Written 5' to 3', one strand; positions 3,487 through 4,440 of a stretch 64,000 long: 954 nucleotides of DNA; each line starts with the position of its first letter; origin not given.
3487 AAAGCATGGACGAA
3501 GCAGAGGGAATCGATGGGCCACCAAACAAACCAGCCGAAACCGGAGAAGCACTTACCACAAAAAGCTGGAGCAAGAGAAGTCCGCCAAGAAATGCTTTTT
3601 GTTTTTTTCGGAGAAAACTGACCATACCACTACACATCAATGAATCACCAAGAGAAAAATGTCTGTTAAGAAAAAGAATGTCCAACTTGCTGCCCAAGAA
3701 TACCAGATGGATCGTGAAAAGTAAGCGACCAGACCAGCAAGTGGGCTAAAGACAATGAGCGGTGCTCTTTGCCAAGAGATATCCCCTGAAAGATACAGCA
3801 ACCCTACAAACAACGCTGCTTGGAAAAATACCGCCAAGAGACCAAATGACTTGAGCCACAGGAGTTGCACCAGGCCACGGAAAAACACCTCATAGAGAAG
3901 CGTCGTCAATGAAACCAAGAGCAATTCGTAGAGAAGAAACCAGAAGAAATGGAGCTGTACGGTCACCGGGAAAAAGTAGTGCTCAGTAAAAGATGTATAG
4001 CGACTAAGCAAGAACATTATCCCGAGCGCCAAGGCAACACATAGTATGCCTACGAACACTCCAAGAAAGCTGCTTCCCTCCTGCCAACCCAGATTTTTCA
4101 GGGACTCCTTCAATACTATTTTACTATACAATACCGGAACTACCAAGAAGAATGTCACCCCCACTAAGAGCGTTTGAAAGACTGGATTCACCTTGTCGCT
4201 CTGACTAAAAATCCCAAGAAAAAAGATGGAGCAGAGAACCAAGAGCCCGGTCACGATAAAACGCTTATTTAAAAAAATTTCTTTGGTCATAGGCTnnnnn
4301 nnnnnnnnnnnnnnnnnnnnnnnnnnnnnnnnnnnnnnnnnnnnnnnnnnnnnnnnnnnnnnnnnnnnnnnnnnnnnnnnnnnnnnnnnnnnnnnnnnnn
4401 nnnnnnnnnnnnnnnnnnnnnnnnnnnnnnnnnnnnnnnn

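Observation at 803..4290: Giant Cys-rich surface protein with C-terminal TM plus basic tail next to a CPBP/CAAX-protease-like membrane protein: candidate dedicated sorting pair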

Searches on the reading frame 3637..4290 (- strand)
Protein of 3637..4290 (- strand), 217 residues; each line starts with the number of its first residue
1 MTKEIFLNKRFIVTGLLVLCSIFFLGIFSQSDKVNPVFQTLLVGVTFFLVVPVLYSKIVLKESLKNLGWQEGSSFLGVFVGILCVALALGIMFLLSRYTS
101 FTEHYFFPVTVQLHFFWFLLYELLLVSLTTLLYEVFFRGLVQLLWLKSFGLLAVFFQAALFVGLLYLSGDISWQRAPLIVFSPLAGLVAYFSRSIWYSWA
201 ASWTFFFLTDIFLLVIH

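Call 3: search_protein_families(library=pfam, proteins=[window:3637-4290:-], max_evalue=1)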
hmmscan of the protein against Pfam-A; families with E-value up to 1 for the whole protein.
window:3637-4290:- (217 aa): 2 families
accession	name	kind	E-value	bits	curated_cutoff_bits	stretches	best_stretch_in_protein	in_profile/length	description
PF02517.21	Rce1-like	-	0.0011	19.6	22.4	1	117-202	3-87/93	Type II CAAX prenyl endopeptidase Rce1-like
PF20187.3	DUF6550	-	0.17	12.5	27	0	2-30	2-31/190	Family of unknown function (DUF6550)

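Call 4: search_protein_families(library=ncbifam, proteins=[window:3637-4290:-], max_evalue=1)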
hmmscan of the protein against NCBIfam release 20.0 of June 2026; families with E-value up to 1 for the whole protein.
window:3637-4290:- (217 aa): 1 family
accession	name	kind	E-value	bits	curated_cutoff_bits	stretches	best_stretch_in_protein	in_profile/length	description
NF041647.1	ABC_perm_CPBP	equivalog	0.41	9.3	435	1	13-199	428-620/636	ABC transporter permease subunit/CPBP intramembrane protease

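Call 8: find_homologous_proteins(query=window:3637-4290:-, max_evalue=0.001)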
Query window:3637-4290:- (217 aa): 173 proteins with E <= 0.001 among 3426 candidates; the best 120 are listed.
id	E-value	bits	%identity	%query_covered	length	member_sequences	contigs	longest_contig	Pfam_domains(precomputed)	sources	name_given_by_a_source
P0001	1.2e-126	439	97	100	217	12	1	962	-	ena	-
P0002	2.4e-118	412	91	100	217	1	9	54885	PF02517.22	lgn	-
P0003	3.7e-118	411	91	100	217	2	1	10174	-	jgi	-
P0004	5.7e-115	401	88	100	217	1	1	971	-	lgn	-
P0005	1.9e-114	399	87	100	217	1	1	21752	-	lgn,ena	-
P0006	4.3e-108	378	82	100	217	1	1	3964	-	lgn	-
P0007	6.6e-99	348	76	100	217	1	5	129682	-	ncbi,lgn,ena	-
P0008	1.2e-98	347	78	97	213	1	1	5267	-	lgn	-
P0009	1.6e-96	340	72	100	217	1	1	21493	-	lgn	-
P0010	2.3e-95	337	75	100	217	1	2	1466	-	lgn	-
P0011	5.4e-95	335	75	99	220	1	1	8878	-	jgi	jgi:membrane protease YdiL (CAAX protease family)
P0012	3.5e-93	330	71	100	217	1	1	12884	-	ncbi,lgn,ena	-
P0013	9.4e-93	328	68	100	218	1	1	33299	-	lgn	-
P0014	3.9e-92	326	72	99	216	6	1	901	-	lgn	-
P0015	5.3e-92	326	71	100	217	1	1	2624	-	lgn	-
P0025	3.1e-88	313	69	100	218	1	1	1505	PF02517.22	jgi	jgi:membrane protease YdiL (CAAX protease family)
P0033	1.2e-84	302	68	100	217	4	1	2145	PF02517.22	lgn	-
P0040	7.0e-82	293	64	100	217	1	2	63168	PF02517.22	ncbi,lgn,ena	-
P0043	2.0e-80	288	64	100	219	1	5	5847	PF02517.22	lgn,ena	-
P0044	6.9e-80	286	64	99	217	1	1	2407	PF02517.22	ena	-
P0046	2.0e-78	281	63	100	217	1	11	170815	PF02517.22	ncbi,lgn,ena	-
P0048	7.8e-78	279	62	100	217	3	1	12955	PF02517.22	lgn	-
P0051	1.1e-76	276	59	100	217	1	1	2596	PF02517.22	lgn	-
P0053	2.5e-76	274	61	99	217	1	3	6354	PF02517.22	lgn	-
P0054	3.1e-76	274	64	97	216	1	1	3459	PF02517.22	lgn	-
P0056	1.5e-75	272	60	99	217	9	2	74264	PF02517.22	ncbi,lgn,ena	-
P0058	2.9e-75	271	59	96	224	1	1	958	PF02517.22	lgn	-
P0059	2.8e-74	268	59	100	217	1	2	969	PF02517.22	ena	-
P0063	1.5e-72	262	56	100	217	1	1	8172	PF02517.22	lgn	-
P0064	1.8e-72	262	58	100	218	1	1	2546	PF02517.22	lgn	-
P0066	8.0e-72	260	62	97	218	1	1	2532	PF02517.22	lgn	-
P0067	1.7e-71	259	58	100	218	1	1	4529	PF02517.22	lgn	-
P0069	3.5e-71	258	61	97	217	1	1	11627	PF02517.22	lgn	-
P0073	1.1e-70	256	60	100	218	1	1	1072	PF02517.22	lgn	-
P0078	2.1e-70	255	60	97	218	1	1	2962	PF02517.22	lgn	-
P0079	3.2e-70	255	59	91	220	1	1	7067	PF02517.22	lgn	-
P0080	3.8e-70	254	58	97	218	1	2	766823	-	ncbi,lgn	ncbi:MAG: CPBP family glutamic-type intramembrane protease [Candidatus Moraniibacteriota bacterium]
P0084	9.0e-69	250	60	97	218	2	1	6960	PF02517.22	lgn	-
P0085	1.2e-68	249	57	100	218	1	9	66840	PF02517.22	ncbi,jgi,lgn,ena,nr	ncbi:MAG: hypothetical protein A3E38_02795 [Candidatus Moranbacteria bacterium RIFCSPHIGHO2_12_FULL_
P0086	2.7e-68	248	59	96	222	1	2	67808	PF02517.22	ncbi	-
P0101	1.5e-65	239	58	97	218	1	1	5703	PF02517.22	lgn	-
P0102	1.6e-65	239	56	100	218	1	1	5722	PF02517.22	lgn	-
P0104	1.5e-64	236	54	100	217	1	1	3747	PF02517.22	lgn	-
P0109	1.4e-63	233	54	99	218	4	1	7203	PF02517.22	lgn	-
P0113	2.6e-62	229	55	97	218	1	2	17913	PF02517.22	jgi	jgi:membrane protease YdiL (CAAX protease family)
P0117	6.0e-60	221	51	99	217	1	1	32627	-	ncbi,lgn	-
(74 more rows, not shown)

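Call 15: search_solved_structures(query=A1, max_evalue=10, show_alignments=4)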
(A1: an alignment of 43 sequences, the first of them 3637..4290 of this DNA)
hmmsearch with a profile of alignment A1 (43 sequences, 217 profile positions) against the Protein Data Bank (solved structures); distinct sequences matched with E-value up to 10: 0.

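Call 17: find_encoding_contigs(protein=P0080, flank=10000, max_places=2)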
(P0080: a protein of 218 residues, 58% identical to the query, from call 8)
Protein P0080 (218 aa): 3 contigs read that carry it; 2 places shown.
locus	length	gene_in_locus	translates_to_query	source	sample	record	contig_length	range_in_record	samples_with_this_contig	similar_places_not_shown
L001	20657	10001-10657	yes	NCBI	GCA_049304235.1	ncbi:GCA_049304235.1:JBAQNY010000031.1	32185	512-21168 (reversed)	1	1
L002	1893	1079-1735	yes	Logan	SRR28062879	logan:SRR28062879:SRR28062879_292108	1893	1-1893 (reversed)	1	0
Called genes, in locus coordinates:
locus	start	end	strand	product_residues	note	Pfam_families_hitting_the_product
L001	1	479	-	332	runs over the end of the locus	PF02899:Phage_int_SAM_1 (weak), PF13495:Phage_int_SAM_4 (weak), PF00589:Phage_integrase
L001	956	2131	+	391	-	PF23473:LysM3_LYK4_5 (faint), PF01476:LysM, PF05257:CHAP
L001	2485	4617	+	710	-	-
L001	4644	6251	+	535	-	-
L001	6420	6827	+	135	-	PF12666:PrgI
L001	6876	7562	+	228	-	PF26593:TraC-like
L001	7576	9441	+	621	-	PF01935:DUF87, PF12846:AAA_10, PF19044:P-loop_TraG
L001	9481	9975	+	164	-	-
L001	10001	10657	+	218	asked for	-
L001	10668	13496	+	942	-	-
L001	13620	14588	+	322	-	PF00188:CAP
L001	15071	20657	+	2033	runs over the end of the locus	PF19077:Big_13 (faint), PF05048:NosD (faint), PF13229:Beta_helix, PF25788:Ig_Rha78A_N (faint), PF13287:Fn3_assoc (weak), PF13290:CHB_HEX_C_1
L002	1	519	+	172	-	?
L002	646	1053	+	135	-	-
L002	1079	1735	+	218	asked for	-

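Call 18: find_encoding_contigs(protein=P0117, flank=10000, max_places=2)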
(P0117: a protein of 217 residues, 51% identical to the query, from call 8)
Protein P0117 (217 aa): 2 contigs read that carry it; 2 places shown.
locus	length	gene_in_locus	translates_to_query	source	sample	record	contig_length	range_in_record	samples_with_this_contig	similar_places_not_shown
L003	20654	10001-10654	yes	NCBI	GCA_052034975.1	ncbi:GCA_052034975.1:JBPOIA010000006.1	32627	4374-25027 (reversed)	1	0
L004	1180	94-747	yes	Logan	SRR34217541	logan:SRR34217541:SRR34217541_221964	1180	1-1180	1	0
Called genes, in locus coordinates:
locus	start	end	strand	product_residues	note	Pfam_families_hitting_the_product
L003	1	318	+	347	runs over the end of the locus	PF01476:LysM, PF23473:LysM3_LYK4_5 (weak), PF01476:LysM, PF05257:CHAP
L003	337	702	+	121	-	-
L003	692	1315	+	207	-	PF08843:AbiEii (weak)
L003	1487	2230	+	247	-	PF00376:MerR, PF13411:MerR_1 (weak), PF12728:HTH_17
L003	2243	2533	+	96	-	-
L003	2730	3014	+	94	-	-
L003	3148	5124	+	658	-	-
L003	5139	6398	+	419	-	-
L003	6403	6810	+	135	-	PF12666:PrgI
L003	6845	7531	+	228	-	PF26593:TraC-like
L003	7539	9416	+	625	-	PF01935:DUF87, PF12846:AAA_10, PF19044:P-loop_TraG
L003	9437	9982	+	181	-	-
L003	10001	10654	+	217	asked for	-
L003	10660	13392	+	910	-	-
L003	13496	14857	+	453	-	PF19077:Big_13 (weak)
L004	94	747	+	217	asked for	-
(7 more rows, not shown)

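Call 20: predict_structure(alignment_id=A1)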
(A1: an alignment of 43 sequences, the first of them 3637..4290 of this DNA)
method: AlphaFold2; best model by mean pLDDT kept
length: 217 residues; sequences in the alignment: 43
mean_pLDDT: 87.5   pTM: 0.82
mean pLDDT of the five models: 87.5, 84.0, 83.5, 83.3, 79.4
residues with pLDDT >= 90: 106; 70-90: 99; 50-70: 10; < 50: 2
segments of 3 or more residues with pLDDT < 50: none
pLDDT, mean of each block of 10 residues (from residue 1): 63 90 86 83 90 87 86 92 96 89 73 80 88 94 91 94 89 88 95 94 93 83
secondary structure, 60 per line:
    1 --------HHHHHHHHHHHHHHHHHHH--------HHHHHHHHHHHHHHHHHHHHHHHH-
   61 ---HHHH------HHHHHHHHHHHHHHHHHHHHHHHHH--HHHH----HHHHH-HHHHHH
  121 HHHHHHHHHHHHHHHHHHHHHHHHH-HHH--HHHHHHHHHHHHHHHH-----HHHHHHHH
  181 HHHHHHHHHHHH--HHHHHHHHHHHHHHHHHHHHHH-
elements in order: H9-27 H36-59 H64-67 H74-98 H101-104 H109-113 H115-145 H152-167 H173-192 H195-216

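Call 22: fold_search(model_id=the predicted structure, library=pdb)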
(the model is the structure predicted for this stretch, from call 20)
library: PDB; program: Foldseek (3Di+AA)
matches with E <= 10: 90; with E <= 0.001: 0
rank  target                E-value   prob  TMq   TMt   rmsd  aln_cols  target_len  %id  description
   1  4cad_I                2.4e-01  0.80  0.42  0.38  11.8       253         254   13  Mechanism of farnesylated CAAX protein processing by the integral membrane protease Rce1 (released 2013-11-27)
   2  4cad_L                3.9e-01  0.72  0.43  0.38  11.6       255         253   12  Mechanism of farnesylated CAAX protein processing by the integral membrane protease Rce1 (released 2013-11-27)
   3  4cad_F                6.7e-01  0.30  0.32  0.29  14.8       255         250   13  Mechanism of farnesylated CAAX protein processing by the integral membrane protease Rce1 (released 2013-11-27)
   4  5j4z_BC               8.4e-01  0.15  0.22  0.20  15.1       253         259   13  Architecture of tight respirasome (released 2016-09-21)
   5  3p6a_A                2.5e+00  0.06  0.19  0.14  17.5       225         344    9  Crystal Structure of the DH/PH domains of p115-RhoGEF (R399E mutant) (released 2011-01-05)
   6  5aym                  2.6e+00  0.09  0.23  0.15  17.5       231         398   17  Crystal structure of a bacterial homologue of iron transporter ferroportin in outward-facing state with soaked iron (released 2015-11-04)
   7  8b24_B                2.6e+00  0.04  0.16  0.08  21.4       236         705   14  Time-resolved structure of K+-dependent Na+-PPase from Thermotoga maritima 3600-seconds post reaction initiation with  (released 2024-01-17)
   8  7coh_C                2.8e+00  0.10  0.25  0.22  14.2       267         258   13  Dimeric Form of Bovine Heart Cytochrome c Oxidase in the Fully Oxidized State (released 2021-04-07)
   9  8aw5_A                3.2e+00  0.06  0.19  0.17  19.6       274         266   14  Cryo-EM structure of heme A synthase trimer from Aquifex aeolicus (released 2023-09-06)
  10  8ugh_4C               3.3e+00  0.08  0.22  0.20  15.1       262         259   11  In-situ structure of typeA supercomplex with lipids in respiratory chain (composite) (released 2024-06-19)
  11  5oge_B                3.5e+00  0.08  0.25  0.19  19.3       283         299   14  Crystal structure of a nucleotide sugar transporter (released 2017-11-22)
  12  8vt4_A                3.5e+00  0.03  0.15  0.05  28.0       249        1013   12  Cryo-EM structure of human ABC transporter ABCC1 (released 2024-12-25)
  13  4av3_A                3.6e+00  0.03  0.15  0.07  18.8       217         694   18  Crystal structure of Thermotoga Maritima sodium pumping membrane integral pyrophosphatase with metal ions in active si (released 2012-08-08)
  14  6qxa_D                4.0e+00  0.04  0.19  0.09  17.6       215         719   18  Structure of membrane bound pyrophosphatase from Thermotoga maritima in complex with imidodiphosphate and N-[(2-amino- (released 2019-04-10)
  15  8bm3_A                4.0e+00  0.02  0.14  0.13  18.8       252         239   14  H207A mutant of E. coli PgpB, a PAP2 type phosphatidyl glycerol phosphate and C55-PP phosphatase, in complex with farn (released 2023-11-22)
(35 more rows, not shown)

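Call 39: search_protein_families(library=pfam, alignment_id=A1, max_evalue=0.01)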
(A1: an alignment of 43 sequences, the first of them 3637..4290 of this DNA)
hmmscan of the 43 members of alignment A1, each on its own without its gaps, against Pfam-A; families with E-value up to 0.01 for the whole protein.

A. member 1, window:3637-4290:- (217 aa): 1 family
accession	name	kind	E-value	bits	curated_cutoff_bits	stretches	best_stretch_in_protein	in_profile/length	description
PF02517.21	Rce1-like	-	0.0011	19.6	22.4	1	117-202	3-87/93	Type II CAAX prenyl endopeptidase Rce1-like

B. families by the number of members that match (of 43 scanned): 2 families
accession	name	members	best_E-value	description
PF02517.21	Rce1-like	37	1.9e-07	Type II CAAX prenyl endopeptidase Rce1-like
PF03994.20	DUF350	1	0.0068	Domain of Unknown Function (DUF350)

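Call 57: search_dna_similar(query=window:3637-4290:-, collection=plasmids, mode=protein, max_evalue=10, max_rows=10)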
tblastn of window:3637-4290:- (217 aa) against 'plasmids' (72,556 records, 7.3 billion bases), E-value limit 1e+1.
No match.

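Call 67: search_protein_families(library=ncbifam, alignment_id=A1, max_evalue=0.1)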
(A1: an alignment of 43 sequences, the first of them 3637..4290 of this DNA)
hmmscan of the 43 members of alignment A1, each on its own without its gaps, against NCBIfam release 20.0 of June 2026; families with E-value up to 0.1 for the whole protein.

A. member 1, window:3637-4290:- (217 aa): 0 families

B. families by the number of members that match (of 43 scanned): 9 families
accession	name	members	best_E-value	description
NF041647.1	ABC_perm_CPBP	22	2.8e-05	ABC transporter permease subunit/CPBP intramembrane protease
NF040589.1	CPBP_Synerg_MrtS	22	6.1e-05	Synerg-CTERM system glutamic-type intramembrane protease MrtS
NF040674.1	CPBP_fam_MrtP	4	0.00017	myxosortase MrtP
NF045951.1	MAG0110_fam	2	0.0015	MAG0110 family membrane protein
NF050068.1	Rv0804_CPBP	1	0.003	Rv0804 family intramembrane glutamic endopeptidase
NF040914.1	Mrt_core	1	0.017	myxosortase family intramembrane protease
NF045849.1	ICE_MMCAP2_0565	1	0.029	Mbov_0395 family pilin-like conjugal transfer protein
NF048001.1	GTP_morpho_1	1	0.07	GTA head formation protein, RCAP_rcc01685 family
NF052423.1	lpg1689_fam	1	0.099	lpg1689 family Dot/Icm T4SS effector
